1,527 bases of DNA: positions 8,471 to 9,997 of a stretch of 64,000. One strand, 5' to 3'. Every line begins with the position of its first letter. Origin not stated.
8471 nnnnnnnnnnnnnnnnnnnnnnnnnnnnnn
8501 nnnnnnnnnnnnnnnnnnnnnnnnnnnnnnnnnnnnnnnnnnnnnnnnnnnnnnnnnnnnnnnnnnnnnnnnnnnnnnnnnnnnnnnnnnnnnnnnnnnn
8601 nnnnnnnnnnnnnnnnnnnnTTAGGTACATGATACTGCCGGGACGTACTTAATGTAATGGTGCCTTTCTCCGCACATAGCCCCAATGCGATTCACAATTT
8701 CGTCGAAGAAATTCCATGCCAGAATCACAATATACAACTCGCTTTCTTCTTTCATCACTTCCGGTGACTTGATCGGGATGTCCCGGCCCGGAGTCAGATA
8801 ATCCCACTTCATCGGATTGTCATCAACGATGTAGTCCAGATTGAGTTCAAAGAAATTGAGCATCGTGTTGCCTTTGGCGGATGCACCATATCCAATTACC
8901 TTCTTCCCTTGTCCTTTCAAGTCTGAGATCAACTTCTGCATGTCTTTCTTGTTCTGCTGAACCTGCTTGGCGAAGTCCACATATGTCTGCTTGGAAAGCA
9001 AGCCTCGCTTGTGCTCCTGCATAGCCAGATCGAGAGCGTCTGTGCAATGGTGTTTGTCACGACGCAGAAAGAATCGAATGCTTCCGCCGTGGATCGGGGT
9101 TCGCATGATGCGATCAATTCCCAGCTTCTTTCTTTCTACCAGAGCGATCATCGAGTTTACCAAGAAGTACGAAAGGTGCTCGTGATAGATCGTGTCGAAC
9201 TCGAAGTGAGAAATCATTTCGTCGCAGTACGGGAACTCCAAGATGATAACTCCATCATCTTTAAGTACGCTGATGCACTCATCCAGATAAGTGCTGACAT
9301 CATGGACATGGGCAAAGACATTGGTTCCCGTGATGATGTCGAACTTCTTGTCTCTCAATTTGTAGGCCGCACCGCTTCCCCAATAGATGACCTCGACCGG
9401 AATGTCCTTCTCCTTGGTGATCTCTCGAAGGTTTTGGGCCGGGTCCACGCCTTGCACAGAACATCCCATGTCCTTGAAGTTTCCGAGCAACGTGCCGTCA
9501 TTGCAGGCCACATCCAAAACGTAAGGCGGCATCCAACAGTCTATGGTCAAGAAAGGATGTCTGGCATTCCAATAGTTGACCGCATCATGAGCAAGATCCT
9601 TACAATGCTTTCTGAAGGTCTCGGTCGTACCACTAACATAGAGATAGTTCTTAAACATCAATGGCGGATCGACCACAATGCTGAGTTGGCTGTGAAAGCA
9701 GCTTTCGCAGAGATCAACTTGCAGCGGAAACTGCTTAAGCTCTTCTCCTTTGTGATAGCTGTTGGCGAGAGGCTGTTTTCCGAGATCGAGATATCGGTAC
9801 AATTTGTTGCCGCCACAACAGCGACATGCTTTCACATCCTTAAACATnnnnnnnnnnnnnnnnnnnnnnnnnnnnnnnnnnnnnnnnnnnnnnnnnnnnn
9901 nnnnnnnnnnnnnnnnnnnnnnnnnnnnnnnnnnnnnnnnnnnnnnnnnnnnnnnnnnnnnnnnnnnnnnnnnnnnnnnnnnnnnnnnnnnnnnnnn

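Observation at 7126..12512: Six-gene sugar-modification cluster (GTs, C-methyltransferase, epimerase/dehydratase, MBL hydrolase, sulfotransferase-like)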

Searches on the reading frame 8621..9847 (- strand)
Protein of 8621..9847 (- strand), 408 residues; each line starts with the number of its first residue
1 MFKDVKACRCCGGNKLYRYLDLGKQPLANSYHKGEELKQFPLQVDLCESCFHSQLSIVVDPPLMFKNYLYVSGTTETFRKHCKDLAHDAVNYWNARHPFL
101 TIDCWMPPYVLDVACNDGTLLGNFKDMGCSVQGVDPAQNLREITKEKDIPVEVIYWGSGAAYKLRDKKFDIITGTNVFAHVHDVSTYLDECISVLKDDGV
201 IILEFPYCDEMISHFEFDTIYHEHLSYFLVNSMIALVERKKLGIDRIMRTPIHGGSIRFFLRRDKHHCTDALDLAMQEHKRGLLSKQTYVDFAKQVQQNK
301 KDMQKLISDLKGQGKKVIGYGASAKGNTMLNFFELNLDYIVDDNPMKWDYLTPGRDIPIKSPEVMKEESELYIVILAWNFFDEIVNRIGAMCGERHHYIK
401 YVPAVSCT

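Call 3: search_protein_families(library=pfam, proteins=[window:8621-9847:-], max_evalue=0.1)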
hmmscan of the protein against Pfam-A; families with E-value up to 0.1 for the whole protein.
window:8621-9847:- (408 aa): 9 families
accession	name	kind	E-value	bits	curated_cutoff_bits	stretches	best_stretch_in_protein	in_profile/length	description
PF08484.17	Methyltransf_14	-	1.4e-40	139.1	23.5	1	251-403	1-160/160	C-methyltransferase C-terminal domain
PF08421.16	Methyltransf_13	-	3.4e-15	56.4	31.3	1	8-65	1-62/62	Putative zinc binding domain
PF13489.12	Methyltransf_23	-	1.8e-14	54.3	27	1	107-238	23-155/164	Methyltransferase domain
PF08241.18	Methyltransf_11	-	6e-13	49.7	21.2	1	111-203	1-95/95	Methyltransferase domain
PF13649.12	Methyltransf_25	-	9.4e-10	39.5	27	1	110-199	1-97/97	Methyltransferase domain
PF08242.18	Methyltransf_12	-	9.9e-09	36.3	30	1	111-201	1-98/98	Methyltransferase domain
PF13847.12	Methyltransf_31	-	0.00058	20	27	1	163-207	67-113/145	Methyltransferase domain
PF01209.24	Ubie_methyltran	-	0.009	15.8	20.1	1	109-218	50-167/233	ubiE/COQ5 methyltransferase family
PF07021.18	MetW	-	0.097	12.7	21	0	109-197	16-104/193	Methionine biosynthesis protein MetW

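Call 4: search_protein_families(library=ncbifam, proteins=[window:8621-9847:-], max_evalue=0.1)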
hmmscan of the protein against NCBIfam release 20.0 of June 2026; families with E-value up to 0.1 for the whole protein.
window:8621-9847:- (408 aa): 13 families
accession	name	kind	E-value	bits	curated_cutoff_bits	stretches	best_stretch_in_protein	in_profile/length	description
TIGR01983.1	UbiG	equivalog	9.4e-11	41.4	102.95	1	109-203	52-151/228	bifunctional 2-polyprenyl-6-hydroxyphenol methylase/3-demethylubiquinol 3-O-methyltransferase UbiG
TIGR01934.1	MenG_MenH_UbiE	subfamily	1.3e-07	31.2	158.35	1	107-222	40-160/223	ubiquinone/menaquinone biosynthesis methyltransferase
NF045667.1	MTase_DVU1556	equivalog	7.1e-07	28.9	155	1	110-203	26-119/213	DVU_1556 family methyltransferase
NF001244.0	PRK00216.1-5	equivalog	1e-06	28.2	216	1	109-222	51-172/236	bifunctional demethylmenaquinone methyltransferase/2-methoxy-6-polyprenyl-1,4-benzoquinol methylase UbiE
NF043040.1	corrin_prot_MT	hypoth_equivalog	8.9e-05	22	180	1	110-214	45-154/216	corrinoid protein-associated methyltransferase CpaM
NF001241.0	PRK00216.1-2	equivalog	0.00022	21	327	1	107-227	52-168/231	demethylmenaquinone methyltransferase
TIGR02072.1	BioC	equivalog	0.00097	19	184.95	1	109-204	37-133/244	malonyl-ACP O-methyltransferase BioC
TIGR02081.1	metW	equivalog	0.0025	17.4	189.5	1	109-198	16-105/194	methionine biosynthesis protein MetW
NF001243.0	PRK00216.1-4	equivalog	0.016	14.6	235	1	110-204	51-153/237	demethylmenaquinone methyltransferase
NF041537.1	ArsM_AhpD_UU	exception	0.042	12.6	510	1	131-203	104-180/345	arsenite methyltransferase/AhpD domain selenoprotein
NF053839.1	CPFASynBruc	equivalog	0.056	12.4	600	1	161-203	232-276/410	cyclopropane fatty acid synthase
TIGR02752.1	MenG_heptapren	equivalog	0.075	12.5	419.85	0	110-202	49-148/231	demethylmenaquinone methyltransferase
NF041201.1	recomb_XisF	equivalog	0.087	11.7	375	0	237-303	218-282/465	fdxN element excision recombinase XisF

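Call 5: search_protein_families(library=phrogs, proteins=[window:8621-9847:-], max_evalue=0.01)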
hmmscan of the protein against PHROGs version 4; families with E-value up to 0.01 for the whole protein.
window:8621-9847:- (408 aa): 4 families
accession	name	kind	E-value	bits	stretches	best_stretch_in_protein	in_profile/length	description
phrog_22502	-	other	1.4e-09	39.1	1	65-207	28-177/276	methyltransferase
phrog_24523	-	unknown function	1.8e-07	32.1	1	217-392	17-185/194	-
phrog_4752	-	other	0.00014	22.2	1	109-203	54-158/241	tRNA methyltransferase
phrog_23522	-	unknown function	0.005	17.4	0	110-209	55-159/273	-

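Call 8: search_dna_similar(query=window:8621-9847:-, collection=phages, mode=protein, max_rows=25)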
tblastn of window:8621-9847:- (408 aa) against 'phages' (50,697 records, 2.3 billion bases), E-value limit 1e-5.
Records with a match: 8; places in all: 10; records where one place covers at least 80% of the query: 6.
Best place of each record, by identity: <60% 8.
By first word of the organism name: uncultured 4; Bacteriophage 3; Synechococcus 1.
By host as written in the record: - 7; Synechococcus sp. 1.
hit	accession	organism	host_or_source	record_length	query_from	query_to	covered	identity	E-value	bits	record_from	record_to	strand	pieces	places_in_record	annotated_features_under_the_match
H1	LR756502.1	uncultured phage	metagenomic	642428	7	384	93%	35.3%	2e-63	226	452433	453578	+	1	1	record has no annotation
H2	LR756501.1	uncultured phage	metagenomic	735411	8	405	98%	31.7%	2e-51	191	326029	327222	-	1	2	record has no annotation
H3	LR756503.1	uncultured phage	metagenomic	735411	8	405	98%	31.7%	2e-51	191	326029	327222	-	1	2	record has no annotation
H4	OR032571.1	Synechococcus phage DSL-LC02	Synechococcus sp.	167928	1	386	95%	28.5%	2e-34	141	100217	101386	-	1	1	methyltransferase domain-containing protein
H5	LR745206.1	uncultured phage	metagenomic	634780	7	387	93%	28.6%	7e-45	172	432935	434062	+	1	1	record has no annotation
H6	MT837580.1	Bacteriophage sp.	human fecal samples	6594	7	391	94%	21.1%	1e-16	88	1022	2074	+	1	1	record has no annotation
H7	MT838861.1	Bacteriophage sp.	human fecal samples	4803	110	388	68%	22.4%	3e-11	71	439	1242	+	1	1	record has no annotation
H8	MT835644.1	Bacteriophage sp.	human fecal samples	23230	8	184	43%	29.0%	9e-16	86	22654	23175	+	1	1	record has no annotation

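Call 36: find_related_loci(query=window:8621-9847:-, collection=viral_contigs, flank=10000)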
Query window:8621-9847:- (408 aa) in viral_contigs; peptide patterns used: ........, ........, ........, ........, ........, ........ (x = any residue, [..] = any of these).
14 stretches matched a pattern, but none encodes a relative of the query by tblastn (E <= 1e-3).

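Call 37: search_solved_structures(query=window:8621-9847:-, max_evalue=0.001, show_alignments=1)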
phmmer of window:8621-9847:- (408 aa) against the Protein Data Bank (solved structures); distinct sequences matched with E-value up to 0.001: 11.
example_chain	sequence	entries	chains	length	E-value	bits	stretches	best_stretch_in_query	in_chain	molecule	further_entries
4rv9_A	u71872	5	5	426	4.8e-65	223.5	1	4-399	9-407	D-mycarose 3-C-methyltransferase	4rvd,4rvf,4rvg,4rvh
3ndi_A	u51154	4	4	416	2.3e-52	181.8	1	6-405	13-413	Methyltransferase | TcaB9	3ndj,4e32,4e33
4e31_A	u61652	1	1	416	5.6e-52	180.4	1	6-405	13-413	TcaB9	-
4e2y_A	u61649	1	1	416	5.9e-52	180.4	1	6-405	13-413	TcaB9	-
4e2x_A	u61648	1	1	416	8.1e-52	179.9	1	6-405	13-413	TcaB9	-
4e2z_A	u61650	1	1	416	2.1e-51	178.6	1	6-405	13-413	TcaB9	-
4e2w_A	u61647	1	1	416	2.1e-51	178.6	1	6-405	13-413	TcaB9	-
4e30_A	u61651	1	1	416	5.5e-51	177.2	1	6-405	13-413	TcaB9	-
5t6b_A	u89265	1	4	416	8.5e-51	176.6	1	7-405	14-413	Sugar 3-C-methyl transferase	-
5t64_A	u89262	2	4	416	1e-50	176.3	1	7-405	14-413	Sugar 3-C-methyl transferase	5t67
3cc8_A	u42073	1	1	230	4.6e-05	25.9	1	91-247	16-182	Putative methyltransferase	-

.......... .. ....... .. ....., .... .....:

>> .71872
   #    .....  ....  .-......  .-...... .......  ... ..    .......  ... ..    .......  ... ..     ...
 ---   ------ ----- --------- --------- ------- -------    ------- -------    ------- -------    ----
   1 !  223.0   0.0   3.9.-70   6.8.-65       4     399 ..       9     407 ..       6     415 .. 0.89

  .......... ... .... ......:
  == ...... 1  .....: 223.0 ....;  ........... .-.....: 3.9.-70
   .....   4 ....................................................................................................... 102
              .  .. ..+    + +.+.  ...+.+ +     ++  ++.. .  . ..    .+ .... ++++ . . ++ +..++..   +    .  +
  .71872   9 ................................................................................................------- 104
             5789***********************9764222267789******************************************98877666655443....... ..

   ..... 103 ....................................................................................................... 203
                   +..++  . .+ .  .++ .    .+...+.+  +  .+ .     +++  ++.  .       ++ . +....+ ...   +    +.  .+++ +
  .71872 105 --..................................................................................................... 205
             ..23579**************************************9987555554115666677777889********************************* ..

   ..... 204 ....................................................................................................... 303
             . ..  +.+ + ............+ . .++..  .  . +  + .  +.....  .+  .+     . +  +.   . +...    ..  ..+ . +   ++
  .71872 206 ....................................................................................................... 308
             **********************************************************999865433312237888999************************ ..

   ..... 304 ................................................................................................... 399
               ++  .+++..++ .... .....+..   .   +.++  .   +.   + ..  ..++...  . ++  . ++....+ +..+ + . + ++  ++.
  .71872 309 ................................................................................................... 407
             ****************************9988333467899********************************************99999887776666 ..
